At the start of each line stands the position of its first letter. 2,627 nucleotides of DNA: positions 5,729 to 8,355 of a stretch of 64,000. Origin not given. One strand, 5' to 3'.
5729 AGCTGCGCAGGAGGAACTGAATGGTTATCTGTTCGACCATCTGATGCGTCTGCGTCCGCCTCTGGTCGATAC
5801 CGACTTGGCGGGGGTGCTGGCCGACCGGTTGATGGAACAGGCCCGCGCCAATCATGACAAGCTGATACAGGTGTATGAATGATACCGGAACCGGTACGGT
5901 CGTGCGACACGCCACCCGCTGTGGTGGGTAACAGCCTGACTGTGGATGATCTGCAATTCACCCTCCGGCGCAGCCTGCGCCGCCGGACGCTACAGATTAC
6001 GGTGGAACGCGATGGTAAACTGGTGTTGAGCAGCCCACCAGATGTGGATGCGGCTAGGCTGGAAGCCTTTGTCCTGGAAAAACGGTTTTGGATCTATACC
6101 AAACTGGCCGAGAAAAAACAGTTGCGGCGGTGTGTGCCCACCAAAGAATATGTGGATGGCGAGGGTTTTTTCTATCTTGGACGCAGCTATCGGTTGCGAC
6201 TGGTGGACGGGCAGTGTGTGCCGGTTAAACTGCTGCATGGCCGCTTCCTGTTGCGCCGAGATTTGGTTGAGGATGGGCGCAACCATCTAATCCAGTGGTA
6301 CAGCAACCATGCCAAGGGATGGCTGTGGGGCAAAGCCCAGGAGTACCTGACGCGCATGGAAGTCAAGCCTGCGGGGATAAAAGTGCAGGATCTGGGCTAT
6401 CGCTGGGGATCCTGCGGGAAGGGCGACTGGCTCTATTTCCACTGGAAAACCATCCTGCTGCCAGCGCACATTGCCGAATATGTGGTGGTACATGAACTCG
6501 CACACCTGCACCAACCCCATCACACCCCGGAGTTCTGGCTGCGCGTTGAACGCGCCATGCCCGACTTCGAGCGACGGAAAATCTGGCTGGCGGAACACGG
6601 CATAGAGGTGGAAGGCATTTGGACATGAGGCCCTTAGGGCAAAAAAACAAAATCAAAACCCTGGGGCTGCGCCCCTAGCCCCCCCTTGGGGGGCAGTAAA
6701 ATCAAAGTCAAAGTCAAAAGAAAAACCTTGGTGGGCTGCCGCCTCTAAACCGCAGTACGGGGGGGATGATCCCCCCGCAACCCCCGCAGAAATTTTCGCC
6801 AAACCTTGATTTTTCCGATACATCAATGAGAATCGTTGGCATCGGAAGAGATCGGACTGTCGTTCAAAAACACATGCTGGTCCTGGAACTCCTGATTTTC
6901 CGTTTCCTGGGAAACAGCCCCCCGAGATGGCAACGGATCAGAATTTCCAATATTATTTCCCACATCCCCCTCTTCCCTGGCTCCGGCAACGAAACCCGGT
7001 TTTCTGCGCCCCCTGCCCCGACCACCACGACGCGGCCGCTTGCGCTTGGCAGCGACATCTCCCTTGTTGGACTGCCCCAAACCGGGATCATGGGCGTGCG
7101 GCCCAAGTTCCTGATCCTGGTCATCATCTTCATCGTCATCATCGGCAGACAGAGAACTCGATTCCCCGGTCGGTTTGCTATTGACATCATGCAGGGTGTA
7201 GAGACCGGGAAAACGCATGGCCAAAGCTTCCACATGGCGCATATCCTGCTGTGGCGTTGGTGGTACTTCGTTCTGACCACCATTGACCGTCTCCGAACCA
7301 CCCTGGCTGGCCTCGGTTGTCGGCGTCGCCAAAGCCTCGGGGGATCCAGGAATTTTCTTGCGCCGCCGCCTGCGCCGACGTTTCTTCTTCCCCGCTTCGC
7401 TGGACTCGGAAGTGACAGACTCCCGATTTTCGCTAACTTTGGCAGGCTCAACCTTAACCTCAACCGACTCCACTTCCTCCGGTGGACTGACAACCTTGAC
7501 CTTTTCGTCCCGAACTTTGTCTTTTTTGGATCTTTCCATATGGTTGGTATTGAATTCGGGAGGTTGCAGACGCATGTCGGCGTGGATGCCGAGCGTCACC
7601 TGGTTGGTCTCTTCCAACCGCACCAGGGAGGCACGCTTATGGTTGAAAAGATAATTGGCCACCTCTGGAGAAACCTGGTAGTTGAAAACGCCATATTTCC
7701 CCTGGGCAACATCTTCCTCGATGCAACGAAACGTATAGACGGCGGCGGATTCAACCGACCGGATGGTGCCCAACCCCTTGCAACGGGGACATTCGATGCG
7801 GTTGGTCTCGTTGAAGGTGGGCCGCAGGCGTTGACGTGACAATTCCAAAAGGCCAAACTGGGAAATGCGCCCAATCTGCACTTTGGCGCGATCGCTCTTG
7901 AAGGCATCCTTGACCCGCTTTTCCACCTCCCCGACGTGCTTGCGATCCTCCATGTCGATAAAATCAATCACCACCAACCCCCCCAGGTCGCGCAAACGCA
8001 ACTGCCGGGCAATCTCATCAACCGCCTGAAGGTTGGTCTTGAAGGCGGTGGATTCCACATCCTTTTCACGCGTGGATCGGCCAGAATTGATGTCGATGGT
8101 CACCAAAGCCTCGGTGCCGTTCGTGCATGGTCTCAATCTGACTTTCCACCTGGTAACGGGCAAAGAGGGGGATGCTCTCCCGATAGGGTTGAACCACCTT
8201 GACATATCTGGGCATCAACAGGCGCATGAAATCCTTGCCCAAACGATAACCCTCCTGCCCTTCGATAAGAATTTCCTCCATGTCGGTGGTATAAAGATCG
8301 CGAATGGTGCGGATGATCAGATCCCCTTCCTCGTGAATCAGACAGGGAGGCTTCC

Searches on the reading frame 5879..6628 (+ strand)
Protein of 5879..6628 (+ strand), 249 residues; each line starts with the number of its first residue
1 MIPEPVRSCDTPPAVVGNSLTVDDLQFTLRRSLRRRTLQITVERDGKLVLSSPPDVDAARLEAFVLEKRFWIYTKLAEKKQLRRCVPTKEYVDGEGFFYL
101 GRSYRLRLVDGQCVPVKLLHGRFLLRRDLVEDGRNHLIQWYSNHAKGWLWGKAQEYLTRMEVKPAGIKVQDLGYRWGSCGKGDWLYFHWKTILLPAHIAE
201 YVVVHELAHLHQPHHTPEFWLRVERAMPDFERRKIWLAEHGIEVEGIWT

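Call 23: find_encoding_contigs(protein=window:5879-6628:+, flank=10000, max_places=4)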
Protein window:5879-6628:+ (249 aa): 1 contig read that carries it; 1 place shown.
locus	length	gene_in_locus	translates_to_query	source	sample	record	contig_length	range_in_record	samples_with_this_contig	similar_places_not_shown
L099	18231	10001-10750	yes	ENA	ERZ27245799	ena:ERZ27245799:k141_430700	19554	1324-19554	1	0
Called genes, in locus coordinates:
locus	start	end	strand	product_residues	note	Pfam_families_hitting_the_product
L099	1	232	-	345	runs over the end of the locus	PF16868:NMT1_3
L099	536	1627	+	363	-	PF01208:URO-D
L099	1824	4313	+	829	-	PF12161:HsdM_N, PF02384:N6_Mtase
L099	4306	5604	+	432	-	PF01420:Methylase_S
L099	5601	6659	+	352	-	PF17761:DUF1016_N, PF06250:YhcG_C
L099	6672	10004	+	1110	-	PF04313:HSDR_N, PF04851:ResIII, PF18766:SWI2_SNF2, PF22679:T1R_D3-like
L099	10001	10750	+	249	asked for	PF01863:YgjP-like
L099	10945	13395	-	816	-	PF10150:RNase_E_G, PF20833:RNase_E_G_Thio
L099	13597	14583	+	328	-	PF00849:PseudoU_synth_2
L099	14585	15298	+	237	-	PF00702:Hydrolase, PF12710:HAD, PF13419:HAD_2, PF13242:Hydrolase_like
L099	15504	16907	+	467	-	PF00330:Aconitase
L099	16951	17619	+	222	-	PF02798:GST_N (weak), PF13417:GST_N_3, PF13409:GST_N_2, PF13410:GST_C_2 (faint)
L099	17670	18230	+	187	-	?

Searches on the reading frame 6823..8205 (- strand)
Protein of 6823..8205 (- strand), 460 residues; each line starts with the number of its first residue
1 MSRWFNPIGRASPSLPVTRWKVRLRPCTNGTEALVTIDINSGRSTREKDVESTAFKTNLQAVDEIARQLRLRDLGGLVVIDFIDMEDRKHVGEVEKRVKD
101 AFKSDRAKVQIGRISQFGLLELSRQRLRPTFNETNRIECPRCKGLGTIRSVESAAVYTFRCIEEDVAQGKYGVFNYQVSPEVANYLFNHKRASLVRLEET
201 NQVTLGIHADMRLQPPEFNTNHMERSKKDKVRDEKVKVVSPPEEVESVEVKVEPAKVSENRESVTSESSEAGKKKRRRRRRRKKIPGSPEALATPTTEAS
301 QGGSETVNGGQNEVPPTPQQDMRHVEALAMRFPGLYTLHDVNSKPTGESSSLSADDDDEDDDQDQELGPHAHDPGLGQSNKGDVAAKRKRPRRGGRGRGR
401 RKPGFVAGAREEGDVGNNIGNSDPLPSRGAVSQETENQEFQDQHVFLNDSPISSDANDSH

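Call 40: search_protein_families(library=pfam, proteins=[window:6823-8205:-], max_evalue=0.00001)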
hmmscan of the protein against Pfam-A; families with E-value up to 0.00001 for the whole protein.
window:6823-8205:- (460 aa): 2 families
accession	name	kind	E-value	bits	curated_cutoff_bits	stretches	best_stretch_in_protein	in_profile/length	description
PF10150.14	RNase_E_G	-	2.7e-42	145.5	25.5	1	30-126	173-269/270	Ribonuclease E/G family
PF20833.2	RNase_E_G_Thio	-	2.3e-22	79.4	26.8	1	139-220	2-83/86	RNase E/G, Thioredoxin-like domain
